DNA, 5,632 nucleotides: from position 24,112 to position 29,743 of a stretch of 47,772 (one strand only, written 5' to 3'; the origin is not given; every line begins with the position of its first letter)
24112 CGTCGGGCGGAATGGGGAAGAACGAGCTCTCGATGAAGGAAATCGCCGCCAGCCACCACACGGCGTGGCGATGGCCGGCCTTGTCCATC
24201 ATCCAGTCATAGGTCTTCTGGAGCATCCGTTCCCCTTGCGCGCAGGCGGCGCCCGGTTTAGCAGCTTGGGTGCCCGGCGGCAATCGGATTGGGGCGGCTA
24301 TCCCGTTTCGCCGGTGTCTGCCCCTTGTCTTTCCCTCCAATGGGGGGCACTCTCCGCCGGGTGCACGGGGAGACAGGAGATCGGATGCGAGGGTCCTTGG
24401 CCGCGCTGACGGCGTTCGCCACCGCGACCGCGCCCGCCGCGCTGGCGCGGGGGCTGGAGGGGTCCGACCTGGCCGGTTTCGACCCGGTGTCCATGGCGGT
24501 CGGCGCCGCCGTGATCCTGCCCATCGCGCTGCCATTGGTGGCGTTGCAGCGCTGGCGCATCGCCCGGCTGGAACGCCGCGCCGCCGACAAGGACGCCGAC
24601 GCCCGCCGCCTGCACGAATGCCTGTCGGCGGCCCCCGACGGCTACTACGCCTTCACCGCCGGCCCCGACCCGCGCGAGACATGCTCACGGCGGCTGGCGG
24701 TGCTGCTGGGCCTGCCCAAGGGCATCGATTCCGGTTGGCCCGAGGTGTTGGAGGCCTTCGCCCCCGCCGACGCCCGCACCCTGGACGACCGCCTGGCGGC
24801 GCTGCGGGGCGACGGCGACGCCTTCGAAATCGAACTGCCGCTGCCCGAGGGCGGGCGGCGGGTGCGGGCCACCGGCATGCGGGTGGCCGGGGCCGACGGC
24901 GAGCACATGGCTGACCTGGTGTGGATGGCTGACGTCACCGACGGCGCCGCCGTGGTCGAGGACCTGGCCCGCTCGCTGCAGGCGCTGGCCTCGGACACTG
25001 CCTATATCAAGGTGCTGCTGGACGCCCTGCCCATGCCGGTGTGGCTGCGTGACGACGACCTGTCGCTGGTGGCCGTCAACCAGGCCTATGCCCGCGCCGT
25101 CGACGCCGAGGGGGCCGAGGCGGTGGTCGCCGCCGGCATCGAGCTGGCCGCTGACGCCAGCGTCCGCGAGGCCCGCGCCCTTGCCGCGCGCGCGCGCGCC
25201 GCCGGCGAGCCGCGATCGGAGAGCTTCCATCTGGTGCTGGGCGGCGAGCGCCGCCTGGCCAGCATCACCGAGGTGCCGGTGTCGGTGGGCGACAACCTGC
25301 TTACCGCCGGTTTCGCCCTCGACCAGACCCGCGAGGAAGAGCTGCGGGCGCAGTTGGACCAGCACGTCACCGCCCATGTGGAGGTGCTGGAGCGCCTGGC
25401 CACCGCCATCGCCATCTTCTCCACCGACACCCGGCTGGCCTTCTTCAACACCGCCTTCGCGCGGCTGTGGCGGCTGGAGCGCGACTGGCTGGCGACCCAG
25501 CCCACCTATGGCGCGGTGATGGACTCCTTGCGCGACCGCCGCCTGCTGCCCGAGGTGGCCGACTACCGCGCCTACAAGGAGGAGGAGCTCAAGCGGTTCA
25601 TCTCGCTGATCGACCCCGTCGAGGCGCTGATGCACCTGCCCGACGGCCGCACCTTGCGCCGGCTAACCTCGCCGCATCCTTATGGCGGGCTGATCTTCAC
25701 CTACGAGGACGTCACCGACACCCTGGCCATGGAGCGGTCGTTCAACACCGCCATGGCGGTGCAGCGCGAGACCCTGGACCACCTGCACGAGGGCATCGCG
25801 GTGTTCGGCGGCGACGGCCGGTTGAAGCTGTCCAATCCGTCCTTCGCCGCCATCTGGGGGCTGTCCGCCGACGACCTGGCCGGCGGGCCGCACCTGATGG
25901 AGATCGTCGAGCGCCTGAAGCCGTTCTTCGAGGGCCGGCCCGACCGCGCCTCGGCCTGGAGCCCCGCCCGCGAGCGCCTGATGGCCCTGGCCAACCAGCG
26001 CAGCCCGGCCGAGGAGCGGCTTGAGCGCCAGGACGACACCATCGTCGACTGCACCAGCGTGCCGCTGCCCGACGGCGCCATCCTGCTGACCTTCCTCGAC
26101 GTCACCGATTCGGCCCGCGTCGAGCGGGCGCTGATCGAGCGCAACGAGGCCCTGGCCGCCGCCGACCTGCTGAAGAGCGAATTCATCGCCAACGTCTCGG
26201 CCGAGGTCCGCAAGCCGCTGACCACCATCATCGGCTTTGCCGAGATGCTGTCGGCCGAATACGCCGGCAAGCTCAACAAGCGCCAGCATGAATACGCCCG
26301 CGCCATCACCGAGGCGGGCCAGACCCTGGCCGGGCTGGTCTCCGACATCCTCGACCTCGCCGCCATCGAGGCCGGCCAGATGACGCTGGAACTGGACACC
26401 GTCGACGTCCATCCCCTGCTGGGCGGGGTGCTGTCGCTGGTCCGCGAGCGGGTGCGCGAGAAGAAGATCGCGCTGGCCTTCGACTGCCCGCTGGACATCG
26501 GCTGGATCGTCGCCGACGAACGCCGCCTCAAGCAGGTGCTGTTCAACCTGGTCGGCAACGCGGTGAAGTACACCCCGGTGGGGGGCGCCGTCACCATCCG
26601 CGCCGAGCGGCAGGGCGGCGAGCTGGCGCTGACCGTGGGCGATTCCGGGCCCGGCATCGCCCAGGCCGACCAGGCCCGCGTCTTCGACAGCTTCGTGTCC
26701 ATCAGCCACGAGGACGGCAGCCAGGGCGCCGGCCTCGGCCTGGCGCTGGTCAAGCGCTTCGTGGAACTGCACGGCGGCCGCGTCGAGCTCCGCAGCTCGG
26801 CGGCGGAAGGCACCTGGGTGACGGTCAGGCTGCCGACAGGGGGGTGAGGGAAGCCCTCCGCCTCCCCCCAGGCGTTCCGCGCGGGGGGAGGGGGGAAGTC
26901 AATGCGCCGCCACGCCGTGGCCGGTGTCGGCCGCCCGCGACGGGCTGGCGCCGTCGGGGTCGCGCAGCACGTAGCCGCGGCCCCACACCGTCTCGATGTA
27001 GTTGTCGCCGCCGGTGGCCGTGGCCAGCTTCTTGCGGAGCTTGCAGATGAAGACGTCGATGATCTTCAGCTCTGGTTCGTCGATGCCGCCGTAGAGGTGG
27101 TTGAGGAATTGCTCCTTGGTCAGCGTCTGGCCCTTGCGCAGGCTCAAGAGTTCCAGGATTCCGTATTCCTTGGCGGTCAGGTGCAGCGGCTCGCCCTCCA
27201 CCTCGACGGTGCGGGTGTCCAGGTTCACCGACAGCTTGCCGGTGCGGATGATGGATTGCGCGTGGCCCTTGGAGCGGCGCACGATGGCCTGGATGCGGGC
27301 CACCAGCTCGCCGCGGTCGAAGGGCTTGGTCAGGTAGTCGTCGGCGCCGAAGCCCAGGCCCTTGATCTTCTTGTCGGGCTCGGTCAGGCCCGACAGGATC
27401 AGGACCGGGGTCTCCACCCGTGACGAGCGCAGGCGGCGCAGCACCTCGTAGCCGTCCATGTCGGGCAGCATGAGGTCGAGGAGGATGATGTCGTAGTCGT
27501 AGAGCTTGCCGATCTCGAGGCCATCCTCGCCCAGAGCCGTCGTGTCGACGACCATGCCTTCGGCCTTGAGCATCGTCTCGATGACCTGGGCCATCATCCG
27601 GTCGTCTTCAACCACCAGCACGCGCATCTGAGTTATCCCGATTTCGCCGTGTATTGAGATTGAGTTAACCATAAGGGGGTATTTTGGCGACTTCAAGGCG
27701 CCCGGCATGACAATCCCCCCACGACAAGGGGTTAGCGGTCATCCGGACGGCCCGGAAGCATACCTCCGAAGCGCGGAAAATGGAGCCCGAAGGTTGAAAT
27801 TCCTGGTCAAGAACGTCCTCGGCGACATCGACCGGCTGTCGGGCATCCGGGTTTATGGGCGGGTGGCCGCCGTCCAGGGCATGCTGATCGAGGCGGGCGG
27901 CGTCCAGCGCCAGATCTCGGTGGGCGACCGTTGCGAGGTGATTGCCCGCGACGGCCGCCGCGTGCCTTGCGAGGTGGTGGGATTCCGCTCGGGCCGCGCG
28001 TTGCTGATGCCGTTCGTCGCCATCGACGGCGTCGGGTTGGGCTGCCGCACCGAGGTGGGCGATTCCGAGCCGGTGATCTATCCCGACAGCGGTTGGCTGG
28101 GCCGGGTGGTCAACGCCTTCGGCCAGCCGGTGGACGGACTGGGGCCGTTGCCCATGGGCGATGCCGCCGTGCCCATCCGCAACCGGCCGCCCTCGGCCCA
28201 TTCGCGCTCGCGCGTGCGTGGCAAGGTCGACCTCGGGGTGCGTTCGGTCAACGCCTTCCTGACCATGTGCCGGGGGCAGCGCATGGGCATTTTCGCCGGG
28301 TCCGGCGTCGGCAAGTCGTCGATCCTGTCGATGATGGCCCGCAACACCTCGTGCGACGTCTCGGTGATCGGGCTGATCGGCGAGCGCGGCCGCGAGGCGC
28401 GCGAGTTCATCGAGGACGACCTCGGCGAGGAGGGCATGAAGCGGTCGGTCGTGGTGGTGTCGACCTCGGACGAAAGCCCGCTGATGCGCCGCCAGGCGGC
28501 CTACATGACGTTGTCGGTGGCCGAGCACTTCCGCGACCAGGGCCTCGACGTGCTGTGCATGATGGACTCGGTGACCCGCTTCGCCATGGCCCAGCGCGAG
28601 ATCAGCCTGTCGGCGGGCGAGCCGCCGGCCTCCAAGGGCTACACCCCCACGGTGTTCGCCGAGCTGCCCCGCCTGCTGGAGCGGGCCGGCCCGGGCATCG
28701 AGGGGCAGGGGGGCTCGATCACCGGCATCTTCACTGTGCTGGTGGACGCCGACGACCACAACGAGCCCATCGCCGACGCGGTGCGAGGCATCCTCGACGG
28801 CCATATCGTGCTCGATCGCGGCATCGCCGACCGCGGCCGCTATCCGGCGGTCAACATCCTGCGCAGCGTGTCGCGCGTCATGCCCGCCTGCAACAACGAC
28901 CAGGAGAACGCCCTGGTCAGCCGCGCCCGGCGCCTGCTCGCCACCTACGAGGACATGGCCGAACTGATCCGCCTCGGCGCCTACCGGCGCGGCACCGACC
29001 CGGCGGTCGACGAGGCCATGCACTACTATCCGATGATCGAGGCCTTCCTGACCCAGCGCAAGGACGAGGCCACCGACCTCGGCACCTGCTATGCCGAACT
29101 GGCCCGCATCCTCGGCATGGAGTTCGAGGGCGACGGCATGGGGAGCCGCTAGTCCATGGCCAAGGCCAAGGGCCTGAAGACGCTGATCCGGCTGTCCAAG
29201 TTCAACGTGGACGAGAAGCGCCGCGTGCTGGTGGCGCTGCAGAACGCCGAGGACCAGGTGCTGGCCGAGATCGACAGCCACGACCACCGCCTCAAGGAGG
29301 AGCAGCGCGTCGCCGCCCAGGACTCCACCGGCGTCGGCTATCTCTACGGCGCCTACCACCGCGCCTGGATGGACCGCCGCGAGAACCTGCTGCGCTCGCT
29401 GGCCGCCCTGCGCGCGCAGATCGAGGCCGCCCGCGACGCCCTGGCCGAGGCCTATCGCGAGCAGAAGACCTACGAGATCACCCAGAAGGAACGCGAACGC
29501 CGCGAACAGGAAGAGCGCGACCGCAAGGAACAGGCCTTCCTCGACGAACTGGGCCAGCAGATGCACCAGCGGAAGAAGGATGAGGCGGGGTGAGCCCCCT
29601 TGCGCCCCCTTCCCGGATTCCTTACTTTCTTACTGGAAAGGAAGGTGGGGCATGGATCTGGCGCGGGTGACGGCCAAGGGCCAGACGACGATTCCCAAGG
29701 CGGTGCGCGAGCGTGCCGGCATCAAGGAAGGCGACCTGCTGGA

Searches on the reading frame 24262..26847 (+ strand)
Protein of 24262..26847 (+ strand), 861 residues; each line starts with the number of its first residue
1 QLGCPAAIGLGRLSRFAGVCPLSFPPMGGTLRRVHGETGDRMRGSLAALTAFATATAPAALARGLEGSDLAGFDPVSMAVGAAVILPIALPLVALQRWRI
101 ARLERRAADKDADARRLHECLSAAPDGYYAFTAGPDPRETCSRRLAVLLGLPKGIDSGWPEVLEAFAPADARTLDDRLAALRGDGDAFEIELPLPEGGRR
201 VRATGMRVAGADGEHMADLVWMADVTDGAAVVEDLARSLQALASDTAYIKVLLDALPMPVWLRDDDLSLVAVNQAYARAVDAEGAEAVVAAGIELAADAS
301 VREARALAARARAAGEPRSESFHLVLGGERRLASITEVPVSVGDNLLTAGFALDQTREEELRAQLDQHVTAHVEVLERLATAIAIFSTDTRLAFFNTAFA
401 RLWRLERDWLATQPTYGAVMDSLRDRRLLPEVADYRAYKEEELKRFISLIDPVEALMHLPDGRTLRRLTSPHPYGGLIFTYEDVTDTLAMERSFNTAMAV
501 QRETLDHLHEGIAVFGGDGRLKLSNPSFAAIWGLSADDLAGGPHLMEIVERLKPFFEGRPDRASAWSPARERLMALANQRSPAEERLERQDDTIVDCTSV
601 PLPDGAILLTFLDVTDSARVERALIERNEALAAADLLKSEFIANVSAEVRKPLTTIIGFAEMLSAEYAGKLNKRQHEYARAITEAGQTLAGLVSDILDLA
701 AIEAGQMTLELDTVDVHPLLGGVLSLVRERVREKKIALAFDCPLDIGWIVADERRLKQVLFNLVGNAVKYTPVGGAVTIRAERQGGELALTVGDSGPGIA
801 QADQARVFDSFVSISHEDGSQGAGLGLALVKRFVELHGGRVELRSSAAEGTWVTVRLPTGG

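Call 63: search_protein_families(library=pfam, proteins=[window:24262-26847:+], max_evalue=0.00001)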
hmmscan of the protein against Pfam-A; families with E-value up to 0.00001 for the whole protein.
window:24262-26847:+ (861 aa): 6 families
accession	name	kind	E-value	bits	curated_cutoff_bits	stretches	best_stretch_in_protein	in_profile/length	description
PF02518.31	HATPase_c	-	1.4e-28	100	26.4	1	752-859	2-109/111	Histidine kinase-, DNA gyrase B-, and HSP90-like ATPase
PF12860.13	PAS_7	-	1.7e-26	93.1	27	2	505-621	1-114/115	PAS fold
PF00512.31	HisKA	-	2.3e-16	60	26.9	1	638-705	2-66/66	His Kinase A (phospho-acceptor) domain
PF08448.16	PAS_4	-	4.5e-11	43.4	23.1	0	505-618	1-109/110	PAS fold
PF13188.13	PAS_8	-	4.4e-09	36.4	21.8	0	248-280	2-34/65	PAS domain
PF00989.32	PAS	-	2.8e-06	27.7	22.6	0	503-551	5-58/113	PAS fold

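Call 65: search_protein_families(library=ncbifam, proteins=[window:24262-26847:+], max_evalue=1e-10)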
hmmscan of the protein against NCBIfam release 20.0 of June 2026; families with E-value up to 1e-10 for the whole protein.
window:24262-26847:+ (861 aa): 66 families (the best 25 are shown)
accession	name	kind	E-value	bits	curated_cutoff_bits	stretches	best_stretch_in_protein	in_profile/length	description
NF038297.2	hybrid_HK_HrmK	equivalog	4.3e-58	197.4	725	1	617-859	214-457/607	hybrid histidine kinase/response regulator HrmK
NF046044.1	PnpS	equivalog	1.5e-57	195.4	400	1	635-858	167-390/390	two-component system histidine kinase PnpS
TIGR02956.1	TMAO_torS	equivalog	1.1e-52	179.4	676.5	1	634-858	460-681/967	TMAO reductase system sensor histidine kinase/response regulator TorS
TIGR02966.1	phoR_proteo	equivalog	1e-49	169.4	334.2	1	571-856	61-332/333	phosphate regulon sensor histidine kinase PhoR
NF047874.1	MASE3_PAS_HK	subfamily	1e-44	153.4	560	1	489-859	255-625/655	MASE3 domain-containing sensor histidine kinase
NF011874.0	PRK15347.1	equivalog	1.5e-43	149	852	1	633-858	393-613/921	two component system sensor kinase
NF050805.1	CellDivHKDivJCaul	equivalog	1.5e-42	145.6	1000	1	613-858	273-519/531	cell cycle sensor histidine kinase DivJ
NF008468.0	PRK11360.1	equivalog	4e-42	144.4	646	1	501-859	270-608/616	two-component system sensor histidine kinase AtoS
NF008302.0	PRK11091.1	equivalog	1.3e-40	139.3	838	1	627-857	272-503/779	aerobic respiration two-component sensor histidine kinase ArcB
NF041947.1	LuxQ_Vibrio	equivalog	3.2e-40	137.8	1200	1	621-858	455-695/843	quorum-sensing autoinducer 2 sensor kinase/phosphatase LuxQ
NF008318.0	PRK11107.1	equivalog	7e-40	136.9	890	1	629-857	285-516/920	two-component sensor histidine kinase BarA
NF033092.0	HK_WalK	equivalog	1e-39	136.6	725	1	638-858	372-593/594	cell wall metabolism sensor histidine kinase WalK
NF006800.0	PRK09303.1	equivalog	5.4e-39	134.2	342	1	627-858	140-376/383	histidine kinase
NF008312.0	PRK11100.1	equivalog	9.8e-39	133.5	356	1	640-859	258-474/477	two-component system sensor histidine kinase CreC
NF008543.0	PRK11466.1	equivalog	1.3e-38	132.5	982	1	627-858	434-661/914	TMAO reductase system sensor histidine kinase/response regulator TorS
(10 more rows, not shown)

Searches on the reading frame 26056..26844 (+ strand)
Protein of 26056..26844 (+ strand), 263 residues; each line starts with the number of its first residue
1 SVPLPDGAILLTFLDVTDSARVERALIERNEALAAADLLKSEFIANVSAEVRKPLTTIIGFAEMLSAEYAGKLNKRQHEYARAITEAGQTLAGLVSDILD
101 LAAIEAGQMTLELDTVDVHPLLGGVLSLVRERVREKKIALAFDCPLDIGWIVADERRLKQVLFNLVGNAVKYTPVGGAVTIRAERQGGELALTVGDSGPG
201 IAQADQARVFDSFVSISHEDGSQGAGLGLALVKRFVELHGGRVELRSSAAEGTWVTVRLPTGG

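Call 67: search_solved_structures(query=window:26056-26844:+, max_evalue=1e-10, show_alignments=1)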
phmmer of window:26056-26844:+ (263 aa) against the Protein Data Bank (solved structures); distinct sequences matched with E-value up to 1e-10: 43.
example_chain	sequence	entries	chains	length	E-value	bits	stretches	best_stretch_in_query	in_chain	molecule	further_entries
4q20_A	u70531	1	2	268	2.3e-48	168.3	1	21-260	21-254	Sensor protein DivL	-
7z8n_A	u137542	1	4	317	9e-38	133.5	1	27-260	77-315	Histidine kinase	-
6qrj_A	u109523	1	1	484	4.6e-36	127.9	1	42-253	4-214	Hybrid kinase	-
4jas_A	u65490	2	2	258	1.4e-30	110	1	31-260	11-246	Histidine kinase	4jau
6rh7_A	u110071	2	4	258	2.4e-29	105.9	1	31-260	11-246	Sensor histidine kinase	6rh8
5uht_A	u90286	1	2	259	1.6e-28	103.3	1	31-260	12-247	Sensor histidine kinase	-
6azr_A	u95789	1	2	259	1.6e-28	103.3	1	31-260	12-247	Sensor histidine kinase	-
3dge_A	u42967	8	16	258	1.7e-28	103.2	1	31-260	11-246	Sensor protein | Histidine kinase | Sensor histidine kinase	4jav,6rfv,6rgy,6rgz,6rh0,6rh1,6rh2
2c2a_A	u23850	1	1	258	1.7e-28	103.2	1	31-260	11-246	SENSOR HISTIDINE KINASE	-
7p8e_A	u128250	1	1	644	3.4e-28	102.2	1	33-177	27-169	Receiver domain of histidine kinase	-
6paj_A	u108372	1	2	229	1.3e-26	96.9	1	37-260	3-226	Sensor protein SrrB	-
8u4x_A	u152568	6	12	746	2.1e-26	96.3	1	38-255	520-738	histidine kinase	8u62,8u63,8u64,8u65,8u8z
6lgq_C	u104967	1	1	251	2.6e-25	92.7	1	38-260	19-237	Histidine kinase KdpD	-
5c93_A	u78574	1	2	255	3.3e-25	92.4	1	40-260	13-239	Histidine kinase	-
4u7n_A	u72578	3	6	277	3.6e-25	92.3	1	39-260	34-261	Histidine protein kinase sensor protein | Histidine kinase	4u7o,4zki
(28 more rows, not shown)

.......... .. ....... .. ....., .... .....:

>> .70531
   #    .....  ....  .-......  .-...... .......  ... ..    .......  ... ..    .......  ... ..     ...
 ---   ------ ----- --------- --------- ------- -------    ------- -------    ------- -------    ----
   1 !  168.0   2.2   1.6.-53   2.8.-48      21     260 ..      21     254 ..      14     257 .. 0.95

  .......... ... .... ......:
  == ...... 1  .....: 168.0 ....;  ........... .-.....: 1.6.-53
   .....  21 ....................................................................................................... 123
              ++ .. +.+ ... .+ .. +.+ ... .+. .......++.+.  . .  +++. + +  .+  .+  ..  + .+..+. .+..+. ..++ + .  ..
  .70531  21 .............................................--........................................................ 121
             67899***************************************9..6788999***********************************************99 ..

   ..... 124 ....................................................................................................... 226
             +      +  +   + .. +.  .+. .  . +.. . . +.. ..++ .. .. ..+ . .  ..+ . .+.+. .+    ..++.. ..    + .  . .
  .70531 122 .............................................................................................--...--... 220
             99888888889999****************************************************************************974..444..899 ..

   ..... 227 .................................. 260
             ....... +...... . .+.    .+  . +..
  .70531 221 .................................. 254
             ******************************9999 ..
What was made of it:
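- On DivL-type pseudokinase: The window's DivL is another gene, 24262-26847, which matches 4Q20 at E 2e-48 (call 67).
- Closest known: DivL. Different: The organism's real DivL is a separate gene at 24262-26847 (call 67).
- Tried and rejected: Rejected, because the true DivL lies at 24262-26847 (call 67).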

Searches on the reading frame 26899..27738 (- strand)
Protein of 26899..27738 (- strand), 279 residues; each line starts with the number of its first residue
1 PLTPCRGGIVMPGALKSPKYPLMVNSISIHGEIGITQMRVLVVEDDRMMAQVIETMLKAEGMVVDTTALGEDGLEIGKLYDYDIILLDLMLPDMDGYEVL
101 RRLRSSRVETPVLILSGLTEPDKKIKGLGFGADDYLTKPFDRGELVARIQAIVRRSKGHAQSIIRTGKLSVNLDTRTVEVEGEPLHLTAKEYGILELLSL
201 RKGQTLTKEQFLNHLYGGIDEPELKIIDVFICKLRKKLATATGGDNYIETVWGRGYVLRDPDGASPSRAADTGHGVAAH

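Call 63: search_protein_families(library=pfam, proteins=[window:26899-27738:-], max_evalue=0.00001)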
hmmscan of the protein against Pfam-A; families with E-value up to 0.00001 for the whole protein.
window:26899-27738:- (279 aa): 2 families
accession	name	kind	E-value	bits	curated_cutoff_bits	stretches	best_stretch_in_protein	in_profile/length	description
PF00072.30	Response_reg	-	6.7e-30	104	30.2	1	40-150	1-111/111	Response regulator receiver domain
PF00486.34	Trans_reg_C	-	1.6e-21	76.5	26.2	1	182-258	1-77/77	Transcriptional regulatory protein, C terminal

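Call 65: search_protein_families(library=ncbifam, proteins=[window:26899-27738:-], max_evalue=1e-10)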
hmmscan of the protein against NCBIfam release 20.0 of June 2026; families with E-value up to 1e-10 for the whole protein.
window:26899-27738:- (279 aa): 68 families (the best 25 are shown)
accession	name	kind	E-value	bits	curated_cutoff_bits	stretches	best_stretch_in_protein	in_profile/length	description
NF045991.1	RespRegCtrARhodob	equivalog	9.4e-125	414.7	350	1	38-261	1-224/224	response regulator transcription factor CtrA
NF007928.2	PRK10643.1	equivalog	7.5e-52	176.1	330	1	38-258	1-216/216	two-component system response regulator PmrA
NF045944.1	ResRegRpaBCyano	equivalog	4e-50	170.3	330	1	41-259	1-228/229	response regulator transcription factor RpaB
TIGR01387.1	cztR_silR_copR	subfamily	7.7e-50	169.5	279.2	1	40-258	1-218/218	heavy metal response regulator transcription factor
NF012023.0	PRK15479.1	equivalog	4.7e-47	160.4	337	1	38-259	1-218/224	transcriptional regulator TctD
NF041734.1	resp_reg_RppA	equivalog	4.9e-47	160.2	250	1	38-259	1-228/229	two-component system response regulator RppA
NF040689.1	MtrAB_MtrA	equivalog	6.9e-46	156.3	300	1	40-256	1-216/219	MtrAB system response regulator MtrA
TIGR02154.1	PhoB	equivalog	1.2e-45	155.6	296.2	1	37-258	2-225/226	phosphate regulon transcriptional regulator PhoB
NF007663.1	PRK10336.1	equivalog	4.6e-45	154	345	1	38-260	1-218/219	quorum sensing response regulator transcription factor QseB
NF007005.1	PRK09468.1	equivalog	2.5e-44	151.5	331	1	37-263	3-235/237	osmolarity response regulator transcription factor OmpR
NF008078.0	PRK10816.1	equivalog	5.7e-44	150.3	336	1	38-257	1-219/223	two-component system response regulator PhoP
NF008296.0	PRK11083.1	equivalog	3.5e-43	147.6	273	1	36-259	2-226/228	two-component system response regulator CreB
NF040534.1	resp_reg_YycF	equivalog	2.2e-42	144.9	340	1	39-262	2-231/231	response regulator YycF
NF033117.2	vanR_ACDEGLN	exception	2.6e-42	144.9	350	1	40-258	1-225/226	VanR-ABDEGLN family response regulator transcription factor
NF041733.1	resp_reg_CseB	equivalog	4e-42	144.2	350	1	39-259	2-227/228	two-component system response regulator CseB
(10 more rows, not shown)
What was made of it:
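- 26899..27738 (-): Context: ctrA (coordinates are stop-to-stop). calls 63, 65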

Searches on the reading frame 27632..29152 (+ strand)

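Call 63: search_protein_families(library=pfam, proteins=[window:27632-29152:+], max_evalue=0.00001)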
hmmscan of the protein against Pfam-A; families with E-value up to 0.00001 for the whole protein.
window:27632-29152:+ (506 aa): 2 families
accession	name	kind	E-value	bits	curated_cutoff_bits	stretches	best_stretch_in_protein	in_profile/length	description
PF00006.31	ATP-synt_ab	-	1.2e-86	290.2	29.5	1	202-414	1-213/213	ATP synthase alpha/beta family, nucleotide-binding domain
PF18269.6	T3SS_ATPase_C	-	3.1e-20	72.2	22.7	1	424-491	4-71/72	T3SS EscN ATPase C-terminal domain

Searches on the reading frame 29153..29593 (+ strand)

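Call 63: search_protein_families(library=pfam, proteins=[window:29153-29593:+], max_evalue=0.00001)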
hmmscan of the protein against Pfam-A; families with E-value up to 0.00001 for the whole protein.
window:29153-29593:+ (146 aa): 1 family
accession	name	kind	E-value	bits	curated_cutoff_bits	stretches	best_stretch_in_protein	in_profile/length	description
PF02050.21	FliJ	-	4.4e-06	27.4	28.4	1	68-137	53-122/123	Flagellar FliJ protein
